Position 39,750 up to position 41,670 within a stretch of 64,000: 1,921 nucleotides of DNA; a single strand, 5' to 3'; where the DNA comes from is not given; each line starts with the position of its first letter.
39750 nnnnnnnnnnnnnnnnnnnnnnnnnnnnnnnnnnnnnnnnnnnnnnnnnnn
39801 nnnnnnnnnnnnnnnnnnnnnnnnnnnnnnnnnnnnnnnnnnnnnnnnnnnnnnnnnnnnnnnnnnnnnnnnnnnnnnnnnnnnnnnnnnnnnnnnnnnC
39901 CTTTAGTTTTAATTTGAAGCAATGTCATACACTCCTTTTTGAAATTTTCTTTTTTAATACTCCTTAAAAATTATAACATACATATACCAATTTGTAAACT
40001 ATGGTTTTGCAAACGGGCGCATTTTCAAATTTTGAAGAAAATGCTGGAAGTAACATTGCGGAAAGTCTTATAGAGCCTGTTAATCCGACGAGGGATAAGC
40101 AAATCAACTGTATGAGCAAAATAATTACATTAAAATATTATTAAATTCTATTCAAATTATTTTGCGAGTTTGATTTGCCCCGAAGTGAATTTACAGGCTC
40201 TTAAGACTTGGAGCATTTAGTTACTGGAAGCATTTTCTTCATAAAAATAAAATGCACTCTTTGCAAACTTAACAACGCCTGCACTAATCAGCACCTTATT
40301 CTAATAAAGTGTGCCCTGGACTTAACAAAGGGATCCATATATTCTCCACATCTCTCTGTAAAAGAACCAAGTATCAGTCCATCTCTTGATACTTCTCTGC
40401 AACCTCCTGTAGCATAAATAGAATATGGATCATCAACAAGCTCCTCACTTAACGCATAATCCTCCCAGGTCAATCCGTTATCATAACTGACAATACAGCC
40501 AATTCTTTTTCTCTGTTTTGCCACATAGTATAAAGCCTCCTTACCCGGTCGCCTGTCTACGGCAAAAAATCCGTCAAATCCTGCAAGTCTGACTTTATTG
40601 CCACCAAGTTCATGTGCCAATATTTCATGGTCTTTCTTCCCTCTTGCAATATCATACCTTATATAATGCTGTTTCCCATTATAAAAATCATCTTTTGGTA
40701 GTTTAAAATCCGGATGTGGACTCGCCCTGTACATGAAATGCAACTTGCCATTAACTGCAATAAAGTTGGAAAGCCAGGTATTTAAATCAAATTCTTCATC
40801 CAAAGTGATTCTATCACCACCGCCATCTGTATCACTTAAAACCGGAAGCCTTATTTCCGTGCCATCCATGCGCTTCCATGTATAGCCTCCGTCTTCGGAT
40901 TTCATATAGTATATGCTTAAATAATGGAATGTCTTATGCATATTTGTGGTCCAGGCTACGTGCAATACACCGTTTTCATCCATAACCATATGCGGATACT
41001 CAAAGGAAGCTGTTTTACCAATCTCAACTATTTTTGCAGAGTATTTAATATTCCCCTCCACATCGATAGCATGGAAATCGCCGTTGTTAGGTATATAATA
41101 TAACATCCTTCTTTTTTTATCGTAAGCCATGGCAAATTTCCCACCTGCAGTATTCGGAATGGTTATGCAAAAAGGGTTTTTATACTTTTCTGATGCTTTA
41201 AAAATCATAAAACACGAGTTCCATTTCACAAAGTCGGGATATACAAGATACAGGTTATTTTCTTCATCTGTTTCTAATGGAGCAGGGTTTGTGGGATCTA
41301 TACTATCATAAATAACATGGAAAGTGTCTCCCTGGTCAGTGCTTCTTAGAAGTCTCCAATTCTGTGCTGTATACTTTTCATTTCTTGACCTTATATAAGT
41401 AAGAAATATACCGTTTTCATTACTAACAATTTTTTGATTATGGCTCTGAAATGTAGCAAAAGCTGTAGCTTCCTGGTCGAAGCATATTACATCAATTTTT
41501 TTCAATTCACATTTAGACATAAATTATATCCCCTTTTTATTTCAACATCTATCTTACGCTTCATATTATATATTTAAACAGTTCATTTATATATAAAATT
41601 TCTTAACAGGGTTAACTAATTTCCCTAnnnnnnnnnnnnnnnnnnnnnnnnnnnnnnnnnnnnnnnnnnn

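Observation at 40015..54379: Inverted pair of near-identical 243-bp elements brackets a self-contained 13.9-kb module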

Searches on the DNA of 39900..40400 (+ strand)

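Call 9: search_rna_families(source=window, start=39900, end=40400, threshold=evalue, max_evalue=10)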
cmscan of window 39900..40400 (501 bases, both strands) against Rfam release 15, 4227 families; matches with E-value up to 10: 9.
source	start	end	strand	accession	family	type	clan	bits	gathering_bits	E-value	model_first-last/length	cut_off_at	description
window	40042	40232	+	RF04128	MIR8562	Gene; miRNA;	-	26.4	211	0.008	1-242/242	no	MIR8562 microRNA precursor family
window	40038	40235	+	RF04139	MIR841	Gene; miRNA;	-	22.1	200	0.031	1-212/212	no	MIR841 microRNA precursor family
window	40103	40144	-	RF01096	PK-HAV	Cis-reg;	-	20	50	7.3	1-56/56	no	HepA virus 3'-terminal pseudoknot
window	40055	40218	-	RF04139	MIR841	Gene; miRNA;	-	19.8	200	0.13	1-212/212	no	MIR841 microRNA precursor family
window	40108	40214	-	RF00340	SNORA36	Gene; snRNA; snoRNA; HACA-box;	CL00035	18.7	43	0.88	1-132/132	no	Small nucleolar RNA SNORA36 family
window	40099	40178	+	RF03845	mir-3327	Gene; miRNA;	-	17.4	85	3.1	1-89/89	no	mir-3327 microRNA precursor family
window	40073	40220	+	RF02168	PVT1_5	Gene; lncRNA;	-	16.4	60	2.8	1-133/133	no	Pvt1 oncogene conserved region 5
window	40155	40219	+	RF03663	mir-5911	Gene; miRNA;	-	14.2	84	7.4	1-74/74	no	mir-5911 microRNA precursor family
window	40135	40317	-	RF01946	KCNQ1OT1_1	Gene; lncRNA;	-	6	70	2.4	270-464/464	no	KCNQ1 overlapping transcript 1 conserved region 1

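Call 29: search_dna_similar(query=window:40015-40257:+, collection=plasmids, mode=distant, max_evalue=0.01)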
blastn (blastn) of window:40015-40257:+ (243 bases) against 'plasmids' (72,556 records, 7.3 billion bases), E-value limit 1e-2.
No match.

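Call 43: search_dna_similar(query=window:40015-40257:+, collection=phages, mode=distant, max_evalue=0.01)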
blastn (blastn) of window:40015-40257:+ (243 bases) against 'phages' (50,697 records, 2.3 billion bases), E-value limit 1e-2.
No match.

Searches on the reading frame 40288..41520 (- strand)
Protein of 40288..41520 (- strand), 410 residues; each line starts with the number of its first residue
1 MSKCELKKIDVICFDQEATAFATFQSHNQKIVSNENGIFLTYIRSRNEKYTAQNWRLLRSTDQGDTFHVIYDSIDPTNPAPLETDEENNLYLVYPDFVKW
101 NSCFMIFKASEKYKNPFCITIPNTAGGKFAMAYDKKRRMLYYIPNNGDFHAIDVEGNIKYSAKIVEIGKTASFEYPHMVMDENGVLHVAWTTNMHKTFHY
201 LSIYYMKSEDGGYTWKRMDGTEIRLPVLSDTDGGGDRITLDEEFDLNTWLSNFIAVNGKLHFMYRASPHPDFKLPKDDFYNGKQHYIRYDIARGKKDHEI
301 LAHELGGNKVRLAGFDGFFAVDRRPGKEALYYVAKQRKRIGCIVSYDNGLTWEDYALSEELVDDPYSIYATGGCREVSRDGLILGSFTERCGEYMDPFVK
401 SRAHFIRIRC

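Call 12: search_protein_families(library=pfam, proteins=[window:40288-41520:-])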
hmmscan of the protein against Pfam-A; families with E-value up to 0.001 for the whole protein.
window:40288-41520:- (410 aa): 2 families
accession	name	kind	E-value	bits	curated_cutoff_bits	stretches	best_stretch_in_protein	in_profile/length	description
PF15892.11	BNR_4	-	1.8e-08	34.6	27.3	1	169-233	145-212/272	BNR repeat-containing family member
PF02012.26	BNR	-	0.00017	21.5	27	0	344-353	2-11/12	BNR/Asp-box repeat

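Call 18: find_encoding_contigs(protein=window:40288-41520:-, flank=10000, max_places=10)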
Protein window:40288-41520:- (410 aa): 1 contig read that carries it; 1 place shown.
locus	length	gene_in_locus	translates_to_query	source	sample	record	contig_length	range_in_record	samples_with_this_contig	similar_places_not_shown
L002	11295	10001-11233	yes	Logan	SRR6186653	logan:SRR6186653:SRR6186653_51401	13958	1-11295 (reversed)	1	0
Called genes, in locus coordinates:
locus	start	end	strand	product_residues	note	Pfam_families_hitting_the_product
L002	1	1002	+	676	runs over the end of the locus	-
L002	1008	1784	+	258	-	PF04909:Amidohydro_2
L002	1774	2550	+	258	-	PF04909:Amidohydro_2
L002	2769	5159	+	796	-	PF17853:GGDEF_2 (weak), PF12833:HTH_18, PF00165:HTH_AraC (weak)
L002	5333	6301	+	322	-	PF00528:BPD_transp_1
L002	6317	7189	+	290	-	PF00528:BPD_transp_1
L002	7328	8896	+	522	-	PF01547:SBP_bac_1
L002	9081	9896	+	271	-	-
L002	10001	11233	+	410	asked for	PF15892:BNR_4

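Call 35: find_homologous_proteins(query=window:40288-41520:-, max_evalue=1e-20)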
Query window:40288-41520:- (410 aa): 220 proteins with E <= 1e-20 among 2689 candidates; the best 120 are listed.
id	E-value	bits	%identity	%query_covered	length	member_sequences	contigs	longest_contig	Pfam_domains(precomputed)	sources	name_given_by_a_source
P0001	8.7e-289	976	100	100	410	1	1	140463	PF15892.12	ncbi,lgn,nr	ncbi:MAG: BNR-4 repeat-containing protein [Firmicutes bacterium]|nr:BNR-4 repeat-containing protein 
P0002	1.2e-199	682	68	99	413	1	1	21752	PF15892.12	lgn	-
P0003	4.3e-167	575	60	98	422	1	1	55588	PF15892.12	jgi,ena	-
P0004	3.3e-163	562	59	99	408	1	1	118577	-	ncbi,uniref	ncbi:hypothetical protein ACFPYJ_15680 [Paenibacillus solisilvae]|uniref:Exo-alpha-sialidase n=1 Tax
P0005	5.0e-160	552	59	99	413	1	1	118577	PF15892.12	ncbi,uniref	ncbi:hypothetical protein ACFPYJ_15685 [Paenibacillus solisilvae]|uniref:Exo-alpha-sialidase n=1 Tax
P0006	1.2e-149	517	55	99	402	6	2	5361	PF15892.12,PF02012.27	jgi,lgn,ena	-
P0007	6.1e-149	515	55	99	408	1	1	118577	-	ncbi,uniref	ncbi:hypothetical protein ACFPYJ_15675 [Paenibacillus solisilvae]|uniref:Exo-alpha-sialidase n=1 Tax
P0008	2.7e-114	401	47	99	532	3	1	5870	PF02493.27,PF15892.12,PF07661.20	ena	-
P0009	2.3e-112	395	45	100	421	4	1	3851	PF15892.12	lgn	-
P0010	3.1e-111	391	46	95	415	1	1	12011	-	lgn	-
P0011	1.4e-110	389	45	98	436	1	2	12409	PF15892.12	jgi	-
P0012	3.7e-110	387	44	98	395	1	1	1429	PF15892.12,PF02012.27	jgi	jgi:hypothetical protein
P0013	6.2e-110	387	43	99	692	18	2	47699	PF15892.12,PF00795.28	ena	-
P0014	6.5e-110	386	45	98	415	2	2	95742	PF15892.12,PF02012.27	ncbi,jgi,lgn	-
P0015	1.6e-109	385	45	98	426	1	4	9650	PF15892.12,PF02012.27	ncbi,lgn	-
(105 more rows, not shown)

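Call 36: find_encoding_contigs(protein=P0002, flank=10000, max_places=4)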
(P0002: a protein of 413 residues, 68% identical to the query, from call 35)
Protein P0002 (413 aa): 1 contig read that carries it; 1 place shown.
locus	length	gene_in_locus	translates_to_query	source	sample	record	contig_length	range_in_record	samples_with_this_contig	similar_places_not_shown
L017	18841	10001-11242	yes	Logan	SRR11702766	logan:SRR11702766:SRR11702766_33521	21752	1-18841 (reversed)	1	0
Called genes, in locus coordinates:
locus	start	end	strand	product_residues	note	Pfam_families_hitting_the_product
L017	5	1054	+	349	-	PF01408:GFO_IDH_MocA, PF02423:OCD_Mu_crystall (faint), PF03447:NAD_binding_3 (weak), PF02894:GFO_IDH_MocA_C, PF22725:GFO_IDH_MocA_C3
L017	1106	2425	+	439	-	PF01041:DegT_DnrJ_EryC1, PF00155:Aminotran_1_2, PF01053:Cys_Met_Meta_PP (weak)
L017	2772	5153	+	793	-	PF17853:GGDEF_2 (faint), PF12833:HTH_18, PF00165:HTH_AraC (weak)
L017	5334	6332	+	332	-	PF00528:BPD_transp_1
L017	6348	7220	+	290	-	PF00528:BPD_transp_1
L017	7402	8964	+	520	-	PF01547:SBP_bac_1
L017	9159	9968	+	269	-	-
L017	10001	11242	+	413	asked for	PF15892:BNR_4 (weak)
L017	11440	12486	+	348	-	PF03417:AAT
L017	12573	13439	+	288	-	-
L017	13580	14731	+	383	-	-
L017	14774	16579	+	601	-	-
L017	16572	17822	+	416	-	PF01408:GFO_IDH_MocA, PF21252:Glyco_hydro_109_C, PF22725:GFO_IDH_MocA_C3 (weak)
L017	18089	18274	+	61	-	-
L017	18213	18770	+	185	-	PF02525:Flavodoxin_2, PF03358:FMN_red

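Call 37: find_encoding_contigs(protein=P0003, flank=10000, max_places=4)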
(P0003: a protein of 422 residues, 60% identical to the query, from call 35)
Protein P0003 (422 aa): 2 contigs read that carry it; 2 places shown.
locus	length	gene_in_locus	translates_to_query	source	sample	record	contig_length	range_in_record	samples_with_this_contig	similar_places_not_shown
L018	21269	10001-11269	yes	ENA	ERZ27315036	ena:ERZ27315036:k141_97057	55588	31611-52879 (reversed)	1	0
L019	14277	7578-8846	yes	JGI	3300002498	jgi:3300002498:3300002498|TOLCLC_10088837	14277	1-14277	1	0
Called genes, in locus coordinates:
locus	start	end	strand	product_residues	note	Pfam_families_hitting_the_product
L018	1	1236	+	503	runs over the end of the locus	PF08245:Mur_ligase_M, PF02875:Mur_ligase_C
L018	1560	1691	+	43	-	-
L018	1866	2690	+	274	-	PF04951:Peptidase_M55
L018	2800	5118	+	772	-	PF02743:dCache_1, PF17853:GGDEF_2 (weak), PF00165:HTH_AraC (faint), PF12833:HTH_18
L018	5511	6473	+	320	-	PF00528:BPD_transp_1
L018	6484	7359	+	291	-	PF00528:BPD_transp_1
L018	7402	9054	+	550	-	-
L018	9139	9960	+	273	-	-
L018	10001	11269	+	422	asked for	PF15892:BNR_4 (weak)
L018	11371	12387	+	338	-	PF01408:GFO_IDH_MocA, PF02894:GFO_IDH_MocA_C, PF22725:GFO_IDH_MocA_C3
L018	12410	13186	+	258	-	PF04909:Amidohydro_2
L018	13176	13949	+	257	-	PF01026:TatD_DNase (weak), PF04909:Amidohydro_2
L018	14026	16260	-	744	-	PF12833:HTH_18, PF00165:HTH_AraC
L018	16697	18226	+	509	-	PF01547:SBP_bac_1, PF13416:SBP_bac_8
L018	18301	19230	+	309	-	PF00528:BPD_transp_1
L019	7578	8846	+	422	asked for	PF15892:BNR_4 (weak)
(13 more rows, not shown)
